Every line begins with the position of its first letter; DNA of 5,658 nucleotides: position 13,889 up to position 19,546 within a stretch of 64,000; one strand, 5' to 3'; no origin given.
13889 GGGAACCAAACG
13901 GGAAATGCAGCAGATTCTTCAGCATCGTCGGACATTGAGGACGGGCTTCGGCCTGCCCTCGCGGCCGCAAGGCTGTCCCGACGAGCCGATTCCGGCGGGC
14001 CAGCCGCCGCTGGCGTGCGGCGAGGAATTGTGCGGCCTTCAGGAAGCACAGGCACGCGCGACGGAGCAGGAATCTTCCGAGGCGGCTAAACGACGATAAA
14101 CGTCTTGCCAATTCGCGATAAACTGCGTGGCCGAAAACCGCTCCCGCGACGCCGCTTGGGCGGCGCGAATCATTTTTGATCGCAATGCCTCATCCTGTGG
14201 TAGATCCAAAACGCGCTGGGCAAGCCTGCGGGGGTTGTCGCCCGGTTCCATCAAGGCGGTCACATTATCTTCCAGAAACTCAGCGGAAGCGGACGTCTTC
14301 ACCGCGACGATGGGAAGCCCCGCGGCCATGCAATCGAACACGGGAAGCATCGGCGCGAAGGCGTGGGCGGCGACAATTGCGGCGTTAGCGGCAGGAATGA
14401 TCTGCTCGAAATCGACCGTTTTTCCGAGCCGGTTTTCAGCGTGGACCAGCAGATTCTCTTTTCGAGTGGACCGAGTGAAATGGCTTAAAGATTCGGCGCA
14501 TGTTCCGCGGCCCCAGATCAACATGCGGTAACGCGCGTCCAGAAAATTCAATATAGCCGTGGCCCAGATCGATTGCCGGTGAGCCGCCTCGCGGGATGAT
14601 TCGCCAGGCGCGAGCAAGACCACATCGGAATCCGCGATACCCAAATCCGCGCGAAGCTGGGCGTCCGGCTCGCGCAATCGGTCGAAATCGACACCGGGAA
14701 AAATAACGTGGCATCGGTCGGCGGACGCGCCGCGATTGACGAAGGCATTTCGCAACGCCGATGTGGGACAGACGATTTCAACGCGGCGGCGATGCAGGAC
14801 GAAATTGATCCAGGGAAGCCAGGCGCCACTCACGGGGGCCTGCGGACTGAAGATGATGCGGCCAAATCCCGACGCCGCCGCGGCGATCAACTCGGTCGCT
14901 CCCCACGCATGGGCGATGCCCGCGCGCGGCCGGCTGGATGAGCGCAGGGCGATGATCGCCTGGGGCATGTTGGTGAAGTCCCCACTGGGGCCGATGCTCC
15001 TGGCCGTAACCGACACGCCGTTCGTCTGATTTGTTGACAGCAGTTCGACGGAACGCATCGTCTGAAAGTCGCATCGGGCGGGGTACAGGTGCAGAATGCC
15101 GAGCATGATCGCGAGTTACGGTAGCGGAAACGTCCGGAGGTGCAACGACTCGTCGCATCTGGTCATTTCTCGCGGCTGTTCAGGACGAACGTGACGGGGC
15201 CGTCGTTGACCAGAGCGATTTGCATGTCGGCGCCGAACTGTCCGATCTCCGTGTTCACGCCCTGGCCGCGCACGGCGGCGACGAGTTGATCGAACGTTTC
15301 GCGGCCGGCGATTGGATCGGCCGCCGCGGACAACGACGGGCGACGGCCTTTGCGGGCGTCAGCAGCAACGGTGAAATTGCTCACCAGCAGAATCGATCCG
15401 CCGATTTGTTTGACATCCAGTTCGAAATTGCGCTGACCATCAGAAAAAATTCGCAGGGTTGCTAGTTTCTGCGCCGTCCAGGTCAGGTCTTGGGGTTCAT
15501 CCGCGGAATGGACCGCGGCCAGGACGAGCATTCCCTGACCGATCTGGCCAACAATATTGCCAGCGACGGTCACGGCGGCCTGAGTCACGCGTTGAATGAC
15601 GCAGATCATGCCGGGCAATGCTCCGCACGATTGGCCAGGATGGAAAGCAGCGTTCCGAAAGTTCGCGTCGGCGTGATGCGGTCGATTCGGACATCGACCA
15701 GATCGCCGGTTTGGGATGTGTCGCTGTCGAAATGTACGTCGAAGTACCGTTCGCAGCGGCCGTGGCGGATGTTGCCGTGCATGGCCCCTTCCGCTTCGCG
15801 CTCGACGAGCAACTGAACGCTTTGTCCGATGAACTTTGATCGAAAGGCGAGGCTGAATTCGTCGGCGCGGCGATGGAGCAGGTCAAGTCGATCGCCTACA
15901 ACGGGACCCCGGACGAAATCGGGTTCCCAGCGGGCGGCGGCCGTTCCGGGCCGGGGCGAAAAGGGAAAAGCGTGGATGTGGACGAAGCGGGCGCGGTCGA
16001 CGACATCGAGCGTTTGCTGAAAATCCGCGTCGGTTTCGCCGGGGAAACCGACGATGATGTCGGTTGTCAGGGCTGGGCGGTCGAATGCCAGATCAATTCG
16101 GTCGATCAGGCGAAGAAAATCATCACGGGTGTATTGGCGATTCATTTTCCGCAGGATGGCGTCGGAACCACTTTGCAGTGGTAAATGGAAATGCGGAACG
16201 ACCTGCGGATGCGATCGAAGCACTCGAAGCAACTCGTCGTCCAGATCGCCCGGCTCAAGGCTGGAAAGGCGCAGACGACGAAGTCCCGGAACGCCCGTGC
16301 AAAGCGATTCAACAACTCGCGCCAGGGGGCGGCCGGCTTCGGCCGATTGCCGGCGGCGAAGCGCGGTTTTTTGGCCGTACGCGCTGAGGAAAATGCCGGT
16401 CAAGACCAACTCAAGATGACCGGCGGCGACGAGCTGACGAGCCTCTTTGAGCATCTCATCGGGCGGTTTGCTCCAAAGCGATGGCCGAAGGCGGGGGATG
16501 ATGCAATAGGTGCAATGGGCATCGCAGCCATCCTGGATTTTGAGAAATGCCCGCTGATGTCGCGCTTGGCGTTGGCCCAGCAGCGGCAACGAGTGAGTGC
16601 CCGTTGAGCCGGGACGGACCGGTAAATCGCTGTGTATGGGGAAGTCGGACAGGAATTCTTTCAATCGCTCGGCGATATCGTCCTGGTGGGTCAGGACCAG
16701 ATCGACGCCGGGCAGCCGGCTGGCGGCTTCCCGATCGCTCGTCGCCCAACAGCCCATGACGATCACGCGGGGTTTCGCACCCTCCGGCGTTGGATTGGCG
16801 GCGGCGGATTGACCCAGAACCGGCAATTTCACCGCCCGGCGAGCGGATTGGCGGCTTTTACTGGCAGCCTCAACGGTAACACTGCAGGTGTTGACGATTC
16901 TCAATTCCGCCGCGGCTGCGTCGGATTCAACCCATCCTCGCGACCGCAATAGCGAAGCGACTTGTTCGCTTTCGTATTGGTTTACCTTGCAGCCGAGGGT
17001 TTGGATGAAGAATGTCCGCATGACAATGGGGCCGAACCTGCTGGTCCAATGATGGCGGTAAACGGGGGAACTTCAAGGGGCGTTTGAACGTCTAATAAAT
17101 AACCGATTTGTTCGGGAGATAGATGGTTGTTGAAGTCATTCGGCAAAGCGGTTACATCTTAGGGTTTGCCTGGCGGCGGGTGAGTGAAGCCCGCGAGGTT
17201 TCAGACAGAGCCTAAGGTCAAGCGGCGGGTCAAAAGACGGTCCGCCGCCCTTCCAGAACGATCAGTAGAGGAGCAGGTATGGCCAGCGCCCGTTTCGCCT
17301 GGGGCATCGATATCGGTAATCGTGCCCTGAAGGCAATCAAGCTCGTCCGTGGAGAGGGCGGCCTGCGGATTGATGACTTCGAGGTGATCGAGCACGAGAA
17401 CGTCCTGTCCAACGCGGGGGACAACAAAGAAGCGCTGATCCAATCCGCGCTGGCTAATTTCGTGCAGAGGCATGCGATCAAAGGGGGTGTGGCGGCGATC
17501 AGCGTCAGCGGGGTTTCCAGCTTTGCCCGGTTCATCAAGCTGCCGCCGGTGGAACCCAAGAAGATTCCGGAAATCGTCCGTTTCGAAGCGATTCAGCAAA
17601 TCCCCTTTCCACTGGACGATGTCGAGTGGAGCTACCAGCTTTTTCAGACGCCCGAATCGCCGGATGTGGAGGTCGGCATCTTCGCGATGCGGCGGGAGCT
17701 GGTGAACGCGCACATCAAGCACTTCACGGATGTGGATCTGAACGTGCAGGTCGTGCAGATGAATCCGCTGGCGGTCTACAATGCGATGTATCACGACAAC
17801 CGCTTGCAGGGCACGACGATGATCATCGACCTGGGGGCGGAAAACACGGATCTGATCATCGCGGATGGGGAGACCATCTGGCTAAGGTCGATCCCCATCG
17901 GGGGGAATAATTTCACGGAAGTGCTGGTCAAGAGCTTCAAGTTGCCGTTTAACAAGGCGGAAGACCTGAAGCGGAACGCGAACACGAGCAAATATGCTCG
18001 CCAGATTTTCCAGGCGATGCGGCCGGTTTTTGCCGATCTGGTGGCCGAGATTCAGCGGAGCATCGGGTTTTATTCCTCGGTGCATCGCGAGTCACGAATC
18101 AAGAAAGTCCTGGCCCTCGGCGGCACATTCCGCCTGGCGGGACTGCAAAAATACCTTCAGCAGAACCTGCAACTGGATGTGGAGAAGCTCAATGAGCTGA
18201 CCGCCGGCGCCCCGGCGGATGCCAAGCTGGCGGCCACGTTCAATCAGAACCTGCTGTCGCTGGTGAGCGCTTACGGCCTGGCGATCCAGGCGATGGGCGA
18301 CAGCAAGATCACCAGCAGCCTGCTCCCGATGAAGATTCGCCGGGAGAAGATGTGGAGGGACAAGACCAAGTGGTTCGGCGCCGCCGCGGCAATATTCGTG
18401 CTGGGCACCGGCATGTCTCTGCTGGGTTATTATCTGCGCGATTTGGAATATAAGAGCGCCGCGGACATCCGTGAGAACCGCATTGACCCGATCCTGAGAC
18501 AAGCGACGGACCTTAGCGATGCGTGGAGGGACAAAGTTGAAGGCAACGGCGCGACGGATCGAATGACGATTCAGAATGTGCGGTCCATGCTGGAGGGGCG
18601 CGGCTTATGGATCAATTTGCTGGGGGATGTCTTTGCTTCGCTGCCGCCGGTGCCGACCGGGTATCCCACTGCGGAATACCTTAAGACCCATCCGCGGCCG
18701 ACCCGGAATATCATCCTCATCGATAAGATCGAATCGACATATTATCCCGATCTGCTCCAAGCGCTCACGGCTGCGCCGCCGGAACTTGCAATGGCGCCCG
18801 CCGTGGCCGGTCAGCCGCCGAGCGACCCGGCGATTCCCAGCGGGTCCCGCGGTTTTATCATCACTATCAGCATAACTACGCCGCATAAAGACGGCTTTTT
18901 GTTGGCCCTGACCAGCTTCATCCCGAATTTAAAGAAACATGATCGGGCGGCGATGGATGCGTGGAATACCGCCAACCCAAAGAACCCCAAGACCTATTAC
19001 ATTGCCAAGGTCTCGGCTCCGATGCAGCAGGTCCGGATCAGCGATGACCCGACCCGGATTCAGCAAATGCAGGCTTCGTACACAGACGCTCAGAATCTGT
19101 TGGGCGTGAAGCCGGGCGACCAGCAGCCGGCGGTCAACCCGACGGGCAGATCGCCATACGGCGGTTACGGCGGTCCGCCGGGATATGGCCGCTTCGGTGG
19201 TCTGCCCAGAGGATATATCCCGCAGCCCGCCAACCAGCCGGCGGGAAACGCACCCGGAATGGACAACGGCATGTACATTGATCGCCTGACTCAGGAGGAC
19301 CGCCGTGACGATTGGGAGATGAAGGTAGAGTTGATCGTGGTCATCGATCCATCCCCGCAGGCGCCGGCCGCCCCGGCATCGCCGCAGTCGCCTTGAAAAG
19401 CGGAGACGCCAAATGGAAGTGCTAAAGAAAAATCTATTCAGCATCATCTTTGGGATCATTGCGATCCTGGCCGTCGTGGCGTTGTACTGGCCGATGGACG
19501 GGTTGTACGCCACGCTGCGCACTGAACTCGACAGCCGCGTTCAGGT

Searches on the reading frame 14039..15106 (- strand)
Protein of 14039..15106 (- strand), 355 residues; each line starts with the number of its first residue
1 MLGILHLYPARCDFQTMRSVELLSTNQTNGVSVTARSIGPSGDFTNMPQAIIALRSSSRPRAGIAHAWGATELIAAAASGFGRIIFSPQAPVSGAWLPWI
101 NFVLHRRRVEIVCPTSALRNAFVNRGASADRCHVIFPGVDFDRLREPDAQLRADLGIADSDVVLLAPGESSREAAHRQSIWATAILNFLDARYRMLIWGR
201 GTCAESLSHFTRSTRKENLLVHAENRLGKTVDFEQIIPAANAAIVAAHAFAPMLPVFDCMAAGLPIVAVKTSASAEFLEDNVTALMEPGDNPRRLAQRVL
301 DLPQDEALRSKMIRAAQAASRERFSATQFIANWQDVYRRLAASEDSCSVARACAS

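Call 72: search_protein_families(library=pfam, proteins=[window:14039-15106:-], max_evalue=0.0001)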
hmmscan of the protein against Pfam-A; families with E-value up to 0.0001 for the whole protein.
window:14039-15106:- (355 aa): 4 families
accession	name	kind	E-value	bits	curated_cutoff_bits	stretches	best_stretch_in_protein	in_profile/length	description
PF00534.26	Glycos_transf_1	-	2.9e-08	33.9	26.4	1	151-317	5-170/172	Glycosyl transferases group 1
PF13692.12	Glyco_trans_1_4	-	4.9e-08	33.8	27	1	190-304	28-141/142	Glycosyl transferases group 1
PF13439.12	Glyco_transf_4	-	2e-05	25.1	28.5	1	45-143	55-170/170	Glycosyltransferase Family 4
PF13524.12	Glyco_trans_1_2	-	4.4e-05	23.9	25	1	239-333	46-142/144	Glycosyl transferase-like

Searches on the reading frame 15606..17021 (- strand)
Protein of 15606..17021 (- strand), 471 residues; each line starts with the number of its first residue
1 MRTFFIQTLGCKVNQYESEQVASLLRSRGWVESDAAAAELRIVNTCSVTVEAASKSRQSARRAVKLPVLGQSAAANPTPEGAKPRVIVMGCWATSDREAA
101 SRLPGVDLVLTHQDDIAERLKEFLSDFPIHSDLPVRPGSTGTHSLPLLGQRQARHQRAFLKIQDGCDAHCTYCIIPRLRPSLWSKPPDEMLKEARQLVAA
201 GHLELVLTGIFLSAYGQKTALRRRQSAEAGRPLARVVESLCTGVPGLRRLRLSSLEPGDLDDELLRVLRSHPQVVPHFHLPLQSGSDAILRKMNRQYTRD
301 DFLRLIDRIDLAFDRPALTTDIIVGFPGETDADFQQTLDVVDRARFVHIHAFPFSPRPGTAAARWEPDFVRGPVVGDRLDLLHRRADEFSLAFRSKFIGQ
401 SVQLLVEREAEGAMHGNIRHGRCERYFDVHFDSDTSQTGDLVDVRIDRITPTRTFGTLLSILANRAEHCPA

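Call 72: search_protein_families(library=pfam, proteins=[window:15606-17021:-], max_evalue=0.0001)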
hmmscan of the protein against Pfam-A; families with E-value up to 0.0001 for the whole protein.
window:15606-17021:- (471 aa): 2 families
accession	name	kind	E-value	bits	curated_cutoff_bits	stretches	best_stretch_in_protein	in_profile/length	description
PF04055.27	Radical_SAM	-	3.8e-24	86.1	29.5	1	161-339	2-164/166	Radical SAM superfamily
PF00919.26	UPF0004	-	2.3e-17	63.2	27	1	4-110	2-97/98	Uncharacterized protein family UPF0004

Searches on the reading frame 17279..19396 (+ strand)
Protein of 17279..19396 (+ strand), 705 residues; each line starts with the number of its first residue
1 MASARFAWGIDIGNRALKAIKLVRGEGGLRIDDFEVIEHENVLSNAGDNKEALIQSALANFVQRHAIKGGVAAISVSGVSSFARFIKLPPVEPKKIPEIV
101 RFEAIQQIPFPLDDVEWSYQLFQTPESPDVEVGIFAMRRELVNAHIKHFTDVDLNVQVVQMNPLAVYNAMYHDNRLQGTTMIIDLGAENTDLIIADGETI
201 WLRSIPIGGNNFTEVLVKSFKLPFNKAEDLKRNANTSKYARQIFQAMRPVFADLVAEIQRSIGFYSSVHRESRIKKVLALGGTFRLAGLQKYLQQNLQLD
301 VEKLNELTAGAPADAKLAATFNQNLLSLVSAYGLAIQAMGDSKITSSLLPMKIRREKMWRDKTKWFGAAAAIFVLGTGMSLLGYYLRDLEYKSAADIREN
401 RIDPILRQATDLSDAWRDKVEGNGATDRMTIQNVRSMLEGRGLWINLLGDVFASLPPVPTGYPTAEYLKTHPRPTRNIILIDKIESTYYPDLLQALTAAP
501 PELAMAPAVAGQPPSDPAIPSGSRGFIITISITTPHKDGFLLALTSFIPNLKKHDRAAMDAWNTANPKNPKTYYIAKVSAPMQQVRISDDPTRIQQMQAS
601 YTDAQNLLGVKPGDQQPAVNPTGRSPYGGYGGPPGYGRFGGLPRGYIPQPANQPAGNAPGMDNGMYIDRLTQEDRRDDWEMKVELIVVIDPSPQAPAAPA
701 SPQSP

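Call 79: search_protein_families(library=pfam, proteins=[window:17279-19396:+], max_evalue=0.0001)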
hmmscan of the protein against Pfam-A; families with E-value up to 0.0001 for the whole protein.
window:17279-19396:+ (705 aa): 3 families
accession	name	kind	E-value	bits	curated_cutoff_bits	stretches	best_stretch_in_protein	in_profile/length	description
PF11104.14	PilM_2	-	4.5e-41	141.4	27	1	9-337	1-338/340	Type IV pilus assembly protein PilM;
PF14450.12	FtsA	-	1.1e-09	39.2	31.8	1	182-301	2-107/127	Cell division protein FtsA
PF06723.19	MreB_Mbl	-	9.1e-05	21.9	27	0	179-224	146-192/327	MreB/Mbl protein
